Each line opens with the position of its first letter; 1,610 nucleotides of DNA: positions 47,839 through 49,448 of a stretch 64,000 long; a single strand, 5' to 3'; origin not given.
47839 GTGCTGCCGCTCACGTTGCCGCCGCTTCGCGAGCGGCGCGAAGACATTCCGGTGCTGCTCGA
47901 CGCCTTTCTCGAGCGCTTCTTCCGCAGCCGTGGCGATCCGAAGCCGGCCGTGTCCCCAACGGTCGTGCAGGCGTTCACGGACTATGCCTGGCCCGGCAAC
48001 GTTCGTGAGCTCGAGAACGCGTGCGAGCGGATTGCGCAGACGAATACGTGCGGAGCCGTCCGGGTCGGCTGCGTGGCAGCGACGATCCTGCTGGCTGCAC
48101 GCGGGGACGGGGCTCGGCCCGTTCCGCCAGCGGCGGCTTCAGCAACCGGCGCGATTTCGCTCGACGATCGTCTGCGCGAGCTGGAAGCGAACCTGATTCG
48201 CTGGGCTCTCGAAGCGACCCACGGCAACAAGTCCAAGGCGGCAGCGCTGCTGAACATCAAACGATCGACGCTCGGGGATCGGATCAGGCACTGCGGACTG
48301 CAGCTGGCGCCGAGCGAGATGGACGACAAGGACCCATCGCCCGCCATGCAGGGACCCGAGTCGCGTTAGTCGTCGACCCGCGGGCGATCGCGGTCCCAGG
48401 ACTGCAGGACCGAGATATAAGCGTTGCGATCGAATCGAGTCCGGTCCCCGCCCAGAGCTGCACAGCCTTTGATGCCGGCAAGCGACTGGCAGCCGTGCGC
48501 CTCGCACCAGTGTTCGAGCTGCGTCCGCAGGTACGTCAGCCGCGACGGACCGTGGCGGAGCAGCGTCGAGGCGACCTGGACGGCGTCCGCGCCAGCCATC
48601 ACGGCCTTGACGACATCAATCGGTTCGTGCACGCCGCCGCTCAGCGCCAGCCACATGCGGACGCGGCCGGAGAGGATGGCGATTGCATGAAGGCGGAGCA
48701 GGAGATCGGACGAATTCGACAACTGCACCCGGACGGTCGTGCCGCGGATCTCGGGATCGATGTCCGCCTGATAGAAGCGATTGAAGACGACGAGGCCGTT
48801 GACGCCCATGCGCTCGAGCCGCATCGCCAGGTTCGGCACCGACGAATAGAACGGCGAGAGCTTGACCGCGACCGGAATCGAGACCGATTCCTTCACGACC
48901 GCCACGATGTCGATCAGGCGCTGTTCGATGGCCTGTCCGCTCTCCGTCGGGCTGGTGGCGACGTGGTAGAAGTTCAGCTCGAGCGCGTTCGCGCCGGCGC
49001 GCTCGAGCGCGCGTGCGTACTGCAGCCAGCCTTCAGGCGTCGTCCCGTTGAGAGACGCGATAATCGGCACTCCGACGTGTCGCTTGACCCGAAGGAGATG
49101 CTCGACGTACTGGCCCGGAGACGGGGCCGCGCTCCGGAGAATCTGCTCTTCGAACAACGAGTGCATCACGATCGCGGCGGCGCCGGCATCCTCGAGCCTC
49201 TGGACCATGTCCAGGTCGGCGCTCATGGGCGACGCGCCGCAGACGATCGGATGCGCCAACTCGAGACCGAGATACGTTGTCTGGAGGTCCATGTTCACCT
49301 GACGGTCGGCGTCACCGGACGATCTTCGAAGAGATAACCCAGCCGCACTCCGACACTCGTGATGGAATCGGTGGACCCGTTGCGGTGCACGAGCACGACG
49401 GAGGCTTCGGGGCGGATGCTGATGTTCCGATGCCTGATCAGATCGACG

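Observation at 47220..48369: Sensor-less sigma-54 activator that appears to sit behind its own sigma-54 promoter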

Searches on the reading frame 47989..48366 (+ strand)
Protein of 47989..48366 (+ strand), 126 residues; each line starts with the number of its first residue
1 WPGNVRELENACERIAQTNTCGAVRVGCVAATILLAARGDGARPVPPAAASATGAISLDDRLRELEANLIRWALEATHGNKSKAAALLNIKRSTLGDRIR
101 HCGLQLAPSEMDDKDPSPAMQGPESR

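Call 87: search_protein_representatives(protein=window:47989-48366:+)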
Query: 126 residues. Proteins with E-value up to 0.001 (for the whole library): 4327; up to 1e-10: 154; up to 1e-30: 6. The best 150 are listed.
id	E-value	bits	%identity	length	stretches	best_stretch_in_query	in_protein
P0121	8.7e-46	171.5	77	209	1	1-119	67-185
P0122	4.8e-37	143.3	66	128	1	1-107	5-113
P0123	9.2e-35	135.9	66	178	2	38-105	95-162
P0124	1.6e-33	131.9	65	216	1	1-119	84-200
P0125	2.3e-33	131.4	67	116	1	16-114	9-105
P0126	2.7e-31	124.7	62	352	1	1-105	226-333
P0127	3.6e-30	121.1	65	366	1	1-105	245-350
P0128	1.2e-29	119.4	71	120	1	23-105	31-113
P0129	1.9e-28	115.6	64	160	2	35-111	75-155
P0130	4.3e-28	114.4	65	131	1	1-97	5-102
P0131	4.6e-27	111.1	58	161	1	1-109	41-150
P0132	1.3e-26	109.6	63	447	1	1-104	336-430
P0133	3.4e-26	108.3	60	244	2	40-104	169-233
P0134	4.0e-25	104.8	58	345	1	1-109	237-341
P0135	4.4e-25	104.7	62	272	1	1-105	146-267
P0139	1.3e-23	99.9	59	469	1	1-114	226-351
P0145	2.3e-21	92.7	53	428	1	1-104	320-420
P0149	6.8e-21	91.2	56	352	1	1-106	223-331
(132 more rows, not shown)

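Call 89: search_protein_families(library=pfam, proteins=[P0132, P0145, P0127, P0139, P0134, P0149], max_evalue=0.01)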
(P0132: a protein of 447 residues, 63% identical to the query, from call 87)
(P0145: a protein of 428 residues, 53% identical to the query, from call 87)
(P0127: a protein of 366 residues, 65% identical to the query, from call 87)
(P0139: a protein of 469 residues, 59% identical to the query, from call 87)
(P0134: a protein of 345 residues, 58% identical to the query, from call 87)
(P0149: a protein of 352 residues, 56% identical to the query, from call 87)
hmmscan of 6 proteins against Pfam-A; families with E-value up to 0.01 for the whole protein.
P0132 (447 aa): 7 families
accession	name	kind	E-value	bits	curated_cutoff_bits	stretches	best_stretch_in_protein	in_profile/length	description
PF00158.32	Sigma54_activat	-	4e-66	222.3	20.2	1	123-289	1-167/168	Sigma-54 interaction domain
PF25601.1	AAA_lid_14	-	3.7e-20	72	27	1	295-375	1-81/87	AAA+ ATPase lid domain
PF14532.12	Sigma54_activ_2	-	4.3e-16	59.8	25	1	124-294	1-138/138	Sigma-54 interaction domain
PF01106.22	NifU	-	2.2e-07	31.4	27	1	19-79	1-62/67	NifU-like domain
PF07728.20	AAA_5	-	6.2e-07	29.9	22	1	147-263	2-121/139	AAA domain (dynein-related subfamily)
PF02954.25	HTH_8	-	0.00013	22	22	1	388-427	2-41/42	Bacterial regulatory protein, Fis family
PF13191.12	AAA_16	-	0.0063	17.5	32.6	0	128-196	7-82/167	AAA ATPase domain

P0145 (428 aa): 9 families
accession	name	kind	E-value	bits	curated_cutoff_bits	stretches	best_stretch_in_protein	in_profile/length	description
PF00158.32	Sigma54_activat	-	1.4e-66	223.8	20.2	1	107-273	1-167/168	Sigma-54 interaction domain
PF25601.1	AAA_lid_14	-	2.1e-17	63.1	27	1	279-355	1-77/87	AAA+ ATPase lid domain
PF14532.12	Sigma54_activ_2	-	7.5e-17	62.3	25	1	109-278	2-138/138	Sigma-54 interaction domain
PF01106.22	NifU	-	1.3e-11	44.9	27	1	13-74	4-66/67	NifU-like domain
PF02954.25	HTH_8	-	6.6e-10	39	22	1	378-417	2-41/42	Bacterial regulatory protein, Fis family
PF07728.20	AAA_5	-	2.3e-07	31.3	22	1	131-247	2-121/139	AAA domain (dynein-related subfamily)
PF13191.12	AAA_16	-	0.00038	21.4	32.6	1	114-198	9-97/167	AAA ATPase domain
PF01078.27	Mg_chelatase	-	0.0017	18.2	20.3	0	122-149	16-43/207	Magnesium chelatase, subunit ChlI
PF07724.20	AAA_2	-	0.008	16.7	27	0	130-238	5-113/166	AAA domain (Cdc48 subfamily)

P0127 (366 aa): 11 families
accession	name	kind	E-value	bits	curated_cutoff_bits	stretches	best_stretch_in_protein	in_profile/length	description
PF00158.32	Sigma54_activat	-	1.3e-67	227.2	20.2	1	33-198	2-167/168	Sigma-54 interaction domain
PF25601.1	AAA_lid_14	-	5.4e-21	74.7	27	1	204-285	1-82/87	AAA+ ATPase lid domain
PF14532.12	Sigma54_activ_2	-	2.6e-20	73.5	25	1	33-203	1-138/138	Sigma-54 interaction domain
PF02954.25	HTH_8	-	1e-10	41.6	22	1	307-346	2-41/42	Bacterial regulatory protein, Fis family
PF07728.20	AAA_5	-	6.1e-07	30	22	1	55-174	1-123/139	AAA domain (dynein-related subfamily)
PF13191.12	AAA_16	-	2.4e-05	25.4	32.6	1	32-102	2-79/167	AAA ATPase domain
PF07724.20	AAA_2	-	3.9e-05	24.2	27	1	52-162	2-112/166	AAA domain (Cdc48 subfamily)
PF00004.35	AAA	-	0.00019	22.3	21.2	1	56-174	1-110/131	ATPase family associated with various cellular activities (AAA)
PF00493.29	MCM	-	0.00021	20.9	23.3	1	52-176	56-175/224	MCM P-loop domain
PF01078.27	Mg_chelatase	-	0.001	19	20.3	0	46-74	15-43/207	Magnesium chelatase, subunit ChlI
PF13556.12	HTH_30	-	0.0039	17.4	27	1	320-347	9-36/59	PucR C-terminal helix-turn-helix domain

P0139 (469 aa): 7 families
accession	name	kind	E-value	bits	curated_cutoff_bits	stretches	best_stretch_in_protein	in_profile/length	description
PF00158.32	Sigma54_activat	-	2.5e-64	216.4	20.2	1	14-179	2-167/168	Sigma-54 interaction domain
PF25601.1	AAA_lid_14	-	3.6e-21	75.2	27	1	185-268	1-83/87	AAA+ ATPase lid domain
PF14532.12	Sigma54_activ_2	-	3.6e-19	69.8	25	1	14-184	1-138/138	Sigma-54 interaction domain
PF02954.25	HTH_8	-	8.2e-10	38.7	22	1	300-338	2-40/42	Bacterial regulatory protein, Fis family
PF07728.20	AAA_5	-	5e-06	27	22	1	36-144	1-105/139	AAA domain (dynein-related subfamily)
PF13191.12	AAA_16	-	0.00024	22.1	32.6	1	13-77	2-73/167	AAA ATPase domain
PF01078.27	Mg_chelatase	-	0.00081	19.3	20.3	0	13-55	5-43/207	Magnesium chelatase, subunit ChlI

P0134 (345 aa): 11 families
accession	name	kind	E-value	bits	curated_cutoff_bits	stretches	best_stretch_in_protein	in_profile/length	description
PF00158.32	Sigma54_activat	-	1.6e-35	122.7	20.2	1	31-191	2-167/168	Sigma-54 interaction domain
PF25601.1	AAA_lid_14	-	5e-18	65.2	27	1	197-275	1-80/87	AAA+ ATPase lid domain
PF14532.12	Sigma54_activ_2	-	6.9e-15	55.9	25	1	31-196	1-138/138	Sigma-54 interaction domain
PF02954.25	HTH_8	-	7.8e-12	45.2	22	1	294-334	2-42/42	Bacterial regulatory protein, Fis family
PF13191.12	AAA_16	-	1e-06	29.8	32.6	1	30-120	2-96/167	AAA ATPase domain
PF07728.20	AAA_5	-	5.5e-06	26.9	22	1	54-163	2-119/139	AAA domain (dynein-related subfamily)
PF00004.35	AAA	-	0.0011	19.9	21.2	1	54-170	1-115/131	ATPase family associated with various cellular activities (AAA)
PF13556.12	HTH_30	-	0.0055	16.9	27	0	308-334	10-36/59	PucR C-terminal helix-turn-helix domain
PF13401.12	AAA_22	-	0.0062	17.3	27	0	51-91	5-45/130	AAA domain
PF01078.27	Mg_chelatase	-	0.0073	16.2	20.3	0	44-78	15-49/207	Magnesium chelatase, subunit ChlI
PF20720.3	nSTAND3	-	0.0076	16.4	27.2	0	50-71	16-37/155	Novel STAND NTPase 3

P0149 (352 aa): 5 families
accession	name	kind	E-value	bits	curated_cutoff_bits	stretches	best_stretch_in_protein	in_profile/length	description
PF00158.32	Sigma54_activat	-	6.7e-26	91.4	20.2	1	15-176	2-167/168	Sigma-54 interaction domain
PF25601.1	AAA_lid_14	-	4.2e-22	78.2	27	1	182-259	1-78/87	AAA+ ATPase lid domain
PF14532.12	Sigma54_activ_2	-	1.9e-19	70.7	25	1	16-181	2-138/138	Sigma-54 interaction domain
PF02954.25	HTH_8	-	1.2e-06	28.6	22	1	287-326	2-41/42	Bacterial regulatory protein, Fis family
PF07728.20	AAA_5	-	0.00075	20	22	1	38-133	2-96/139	AAA domain (dynein-related subfamily)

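Call 90: list_cluster_members(proteins=[P0132, P0145])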
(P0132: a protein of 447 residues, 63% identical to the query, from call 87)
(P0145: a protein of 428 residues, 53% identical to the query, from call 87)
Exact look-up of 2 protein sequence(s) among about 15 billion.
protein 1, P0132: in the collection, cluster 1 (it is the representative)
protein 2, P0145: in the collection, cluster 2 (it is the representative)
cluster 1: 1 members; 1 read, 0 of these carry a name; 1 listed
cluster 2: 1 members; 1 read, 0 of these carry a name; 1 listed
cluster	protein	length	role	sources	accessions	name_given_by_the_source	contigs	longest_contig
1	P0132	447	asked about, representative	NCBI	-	-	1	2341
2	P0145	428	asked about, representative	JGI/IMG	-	-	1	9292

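Call 91: find_homologous_proteins(query=P0145, max_evalue=1e-30)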
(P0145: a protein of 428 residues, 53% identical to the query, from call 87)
Query P0145 (428 aa): 7999 proteins with E <= 1e-30 among 8000 candidates; the best 120 are listed.
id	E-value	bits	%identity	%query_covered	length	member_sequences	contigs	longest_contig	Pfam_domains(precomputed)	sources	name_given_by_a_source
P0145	1.2e-276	935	100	100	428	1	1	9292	PF01106.23,PF00158.33,PF25601.2,PF02954.26,PF14532.13,PF07728.21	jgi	-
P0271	4.0e-162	558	69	88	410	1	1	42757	PF01106.23,PF00158.33,PF25601.2,PF02954.26,PF14532.13,PF07728.21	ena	-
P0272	2.5e-119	417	-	-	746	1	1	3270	PF00158.33,PF25601.2,PF02954.26,PF00493.30,PF00004.36,PF14532.13,PF07728.21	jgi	jgi:two-component system response regulator FlrC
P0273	3.0e-118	413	60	77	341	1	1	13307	PF00158.33,PF25601.2,PF02954.26,PF14532.13,PF07728.21,PF13191.13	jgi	jgi:transcriptional regulator with GAF, ATPase, and Fis domain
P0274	4.3e-117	410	59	74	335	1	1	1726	PF00158.33,PF25601.2,PF02954.26,PF14532.13,PF07728.21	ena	-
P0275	4.4e-117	410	59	74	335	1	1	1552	PF00158.33,PF25601.2,PF02954.26,PF14532.13,PF07728.21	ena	-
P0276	1.2e-116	408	60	74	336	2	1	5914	PF00158.33,PF25601.2,PF02954.26,PF14532.13,PF07728.21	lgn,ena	-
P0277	3.1e-116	407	58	76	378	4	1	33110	PF00158.33,PF25601.2,PF02954.26,PF14532.13,PF07728.21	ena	-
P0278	4.5e-116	406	59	74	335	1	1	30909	PF00158.33,PF25601.2,PF02954.26,PF14532.13,PF07728.21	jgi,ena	-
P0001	5.1e-116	406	59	74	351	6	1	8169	PF00158.33,PF25601.2,PF02954.26,PF14532.13,PF07728.21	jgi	-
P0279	8.1e-116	405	58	79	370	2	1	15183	PF00158.33,PF25601.2,PF02954.26,PF14532.13,PF07728.21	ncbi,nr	ncbi:MAG: sigma-54-dependent Fis family transcriptional regulator [Acidobacteria bacterium]|nr:sigma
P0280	9.4e-116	405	59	73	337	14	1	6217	PF00158.33,PF25601.2,PF02954.26,PF14532.13,PF07728.21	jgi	jgi:transcriptional regulator with PAS, ATPase and Fis domain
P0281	1.1e-115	405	60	73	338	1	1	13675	PF00158.33,PF25601.2,PF02954.26,PF14532.13,PF07728.21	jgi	jgi:transcriptional regulator with GAF, ATPase, and Fis domain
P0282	1.8e-115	404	59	73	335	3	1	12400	PF00158.33,PF25601.2,PF02954.26,PF14532.13,PF07728.21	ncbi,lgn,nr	ncbi:MAG: sigma-54 dependent transcriptional regulator [Acidobacteria bacterium]|nr:sigma-54 depende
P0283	2.5e-115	404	59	73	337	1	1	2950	PF00158.33,PF25601.2,PF02954.26,PF14532.13,PF07728.21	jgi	-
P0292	1.0e-114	402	50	98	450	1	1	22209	PF01106.23,PF00158.33,PF25601.2,PF14532.13,PF07728.21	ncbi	ncbi:MAG: sigma 54-interacting transcriptional regulator [Vicinamibacterales bacterium]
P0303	1.8e-114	401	49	94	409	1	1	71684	PF01106.23,PF00158.33,PF25601.2,PF02954.26,PF14532.13,PF07728.21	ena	-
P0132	2.9e-113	397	50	95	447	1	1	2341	PF01106.23,PF00158.33,PF25601.2,PF14532.13,PF07728.21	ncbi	-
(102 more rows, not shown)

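Call 93: find_encoding_contigs(protein=P0303, flank=8000, max_places=1)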
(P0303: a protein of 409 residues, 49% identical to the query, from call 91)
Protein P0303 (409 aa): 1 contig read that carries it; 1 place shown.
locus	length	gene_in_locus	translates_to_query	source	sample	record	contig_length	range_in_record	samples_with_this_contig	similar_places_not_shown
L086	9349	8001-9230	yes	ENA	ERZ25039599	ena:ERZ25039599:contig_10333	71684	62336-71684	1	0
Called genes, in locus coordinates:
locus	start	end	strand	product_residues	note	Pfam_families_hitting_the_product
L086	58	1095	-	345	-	PF01855:POR_N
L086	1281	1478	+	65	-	-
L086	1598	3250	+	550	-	PF00745:GlutR_dimer (weak), PF01266:DAO (weak), PF13450:NAD_binding_8, PF01593:Amino_oxidase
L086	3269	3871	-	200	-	PF13428:TPR_14 (faint), PF14561:TPR_20 (faint), PF23914:TPR_CcmH_CycH (weak), PF00515:TPR_1 (faint), PF13432:TPR_16 (weak), PF13424:TPR_12 (weak), PF13414:TPR_11 (weak), PF14559:TPR_19 (weak), +3 more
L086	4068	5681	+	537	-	PF00989:PAS, PF08448:PAS_4, PF13426:PAS_9, PF00989:PAS, PF08448:PAS_4, PF13188:PAS_8, PF24820:Diguanyl_cycl_sensor, PF13426:PAS_9, +4 more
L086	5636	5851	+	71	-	PF00072:Response_reg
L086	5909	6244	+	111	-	PF00072:Response_reg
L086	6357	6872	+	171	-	PF00072:Response_reg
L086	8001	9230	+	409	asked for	PF01106:NifU, PF00158:Sigma54_activat, PF14532:Sigma54_activ_2, PF07728:AAA_5 (weak), PF25601:AAA_lid_14, PF02954:HTH_8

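Call 94: find_encoding_contigs(protein=P0292, flank=6000, max_places=1)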
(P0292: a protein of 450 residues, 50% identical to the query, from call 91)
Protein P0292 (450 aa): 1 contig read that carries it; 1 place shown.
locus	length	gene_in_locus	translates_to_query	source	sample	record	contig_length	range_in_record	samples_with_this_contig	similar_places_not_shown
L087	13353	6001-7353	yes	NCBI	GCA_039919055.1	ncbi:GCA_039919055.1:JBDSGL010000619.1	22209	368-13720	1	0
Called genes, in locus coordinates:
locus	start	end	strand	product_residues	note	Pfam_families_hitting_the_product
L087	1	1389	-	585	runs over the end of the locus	PF01578:Cytochrom_C_asm, PF16327:CcmF_C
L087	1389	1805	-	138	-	PF03100:CcmE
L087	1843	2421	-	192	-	PF02545:Maf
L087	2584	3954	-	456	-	PF03264:Cytochrom_NNT (weak), PF14522:Cytochrome_C7 (faint)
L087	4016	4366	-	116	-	PF00034:Cytochrom_C, PF13442:Cytochrome_CBB3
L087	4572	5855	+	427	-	PF01408:GFO_IDH_MocA, PF19051:GFO_IDH_MocA_C2 (weak)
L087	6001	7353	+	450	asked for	PF01106:NifU, PF00158:Sigma54_activat, PF14532:Sigma54_activ_2, PF07728:AAA_5 (weak), PF25601:AAA_lid_14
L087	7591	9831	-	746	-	PF11854:MtrB_PioB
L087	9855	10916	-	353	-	PF13435:Cytochrome_C554 (faint), PF22113:Mtrc-MtrF_II-IV_dom (faint), PF14522:Cytochrome_C7 (faint), PF22678:Cytochrom_c_NrfB-like (faint), PF02085:Cytochrom_CIII (faint), PF09699:Paired_CXXCH_1 (weak), PF14537:Cytochrom_c3_2 (weak), PF09699:Paired_CXXCH_1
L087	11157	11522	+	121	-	-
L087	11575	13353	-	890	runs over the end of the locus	PF13302:Acetyltransf_3, PF00583:Acetyltransf_1, PF13508:Acetyltransf_7 (weak), PF02629:CoA_binding, PF13380:CoA_binding_2, PF13607:Succ_CoA_lig, PF19045:Ligase_CoA_2, PF13549:ATP-grasp_5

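Call 95: find_encoding_contigs(protein=P0271, flank=6000, max_places=1)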
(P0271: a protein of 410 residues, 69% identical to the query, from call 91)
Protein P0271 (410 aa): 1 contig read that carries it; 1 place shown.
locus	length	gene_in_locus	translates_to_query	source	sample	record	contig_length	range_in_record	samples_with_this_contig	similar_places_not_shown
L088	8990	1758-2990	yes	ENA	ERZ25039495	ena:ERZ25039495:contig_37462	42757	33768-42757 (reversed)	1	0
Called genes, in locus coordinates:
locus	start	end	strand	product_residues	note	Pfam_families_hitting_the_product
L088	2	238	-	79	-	?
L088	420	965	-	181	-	PF00034:Cytochrom_C (faint), PF13442:Cytochrome_CBB3 (weak)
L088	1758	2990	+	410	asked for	PF01106:NifU (weak), PF00158:Sigma54_activat, PF14532:Sigma54_activ_2, PF07728:AAA_5 (weak), PF25601:AAA_lid_14, PF02954:HTH_8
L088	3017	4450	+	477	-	PF01734:Patatin (weak), PF00034:Cytochrom_C (faint), PF13442:Cytochrome_CBB3 (weak)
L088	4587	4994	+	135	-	PF00903:Glyoxalase, PF13669:Glyoxalase_4 (weak), PF18029:Glyoxalase_6 (weak)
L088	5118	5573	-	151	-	PF00034:Cytochrom_C (faint), PF13442:Cytochrome_CBB3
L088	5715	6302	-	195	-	PF13473:Cupredoxin_1 (faint), PF00127:Copper-bind (weak), PF13620:CarboxypepD_reg, PF14686:fn3_3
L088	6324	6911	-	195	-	PF00127:Copper-bind (weak), PF13620:CarboxypepD_reg, PF14686:fn3_3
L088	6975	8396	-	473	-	-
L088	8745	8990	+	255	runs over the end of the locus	PF01790:LGT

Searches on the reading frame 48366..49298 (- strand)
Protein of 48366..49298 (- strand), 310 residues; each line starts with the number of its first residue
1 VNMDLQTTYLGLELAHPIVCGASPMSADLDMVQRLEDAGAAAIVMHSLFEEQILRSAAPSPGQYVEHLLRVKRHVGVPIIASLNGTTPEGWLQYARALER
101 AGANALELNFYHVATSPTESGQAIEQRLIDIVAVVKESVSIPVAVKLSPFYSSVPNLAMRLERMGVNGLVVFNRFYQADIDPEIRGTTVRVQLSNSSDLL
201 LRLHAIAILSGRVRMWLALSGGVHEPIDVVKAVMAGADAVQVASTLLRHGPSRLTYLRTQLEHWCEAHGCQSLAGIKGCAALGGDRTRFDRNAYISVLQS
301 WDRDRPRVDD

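Call 49: search_protein_families(library=ncbifam, proteins=[window:48366-49298:-], max_evalue=0.001)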
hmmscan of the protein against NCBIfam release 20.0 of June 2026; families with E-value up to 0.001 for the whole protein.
window:48366-49298:- (310 aa): 14 families
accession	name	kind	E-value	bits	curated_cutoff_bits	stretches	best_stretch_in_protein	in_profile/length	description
NF005741.0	PRK07565.1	subfamily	2.5e-106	355.5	303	2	61-302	87-330/335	dihydroorotate dehydrogenase-like protein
NF005574.0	PRK07259.1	equivalog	3.9e-25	88.4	269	1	63-280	81-302/304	dihydroorotate dehydrogenase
TIGR01037.2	pyrD_sub1_fam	subfamily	4.7e-23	81.7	270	1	58-280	72-299/300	dihydroorotate dehydrogenase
NF041011.1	dihydoor_dh_Arch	equivalog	1e-18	67.5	330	1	67-280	77-287/289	dihydroorotate dehydrogenase PyrD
NF006183.0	PRK08318.1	equivalog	7.2e-17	61.3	335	1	66-281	88-320/422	NAD-dependent dihydropyrimidine dehydrogenase subunit PreA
NF002702.0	PRK02506.1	equivalog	7.9e-09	35.1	301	1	220-278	249-307/313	dihydroorotate oxidase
TIGR02151.1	IPP_isom_2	equivalog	1.6e-07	30.6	281.3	1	218-261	263-307/338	type 2 isopentenyl-diphosphate Delta-isomerase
NF003645.0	PRK05286.1-2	equivalog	2.8e-07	29.7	366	1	136-280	205-354/359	quinone-dependent dihydroorotate dehydrogenase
NF003648.0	PRK05286.2-1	equivalog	4.2e-06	25.9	433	1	106-279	175-354/360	quinone-dependent dihydroorotate dehydrogenase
TIGR00735.1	hisF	equivalog_domain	4.1e-05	23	294.55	0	205-248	65-108/254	imidazole glycerol phosphate synthase subunit HisF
NF003652.0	PRK05286.2-5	equivalog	6.1e-05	22.4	267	1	129-272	203-351/353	quinone-dependent dihydroorotate dehydrogenase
TIGR01036.1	pyrD_sub2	equivalog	0.00018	20.4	200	1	136-276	206-350/356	dihydroorotate dehydrogenase (quinone)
NF003646.0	PRK05286.1-4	equivalog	0.00061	18.7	457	1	138-254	209-329/341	quinone-dependent dihydroorotate dehydrogenase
NF003651.0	PRK05286.2-4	equivalog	0.001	17.8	448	0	221-275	316-370/377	quinone-dependent dihydroorotate dehydrogenase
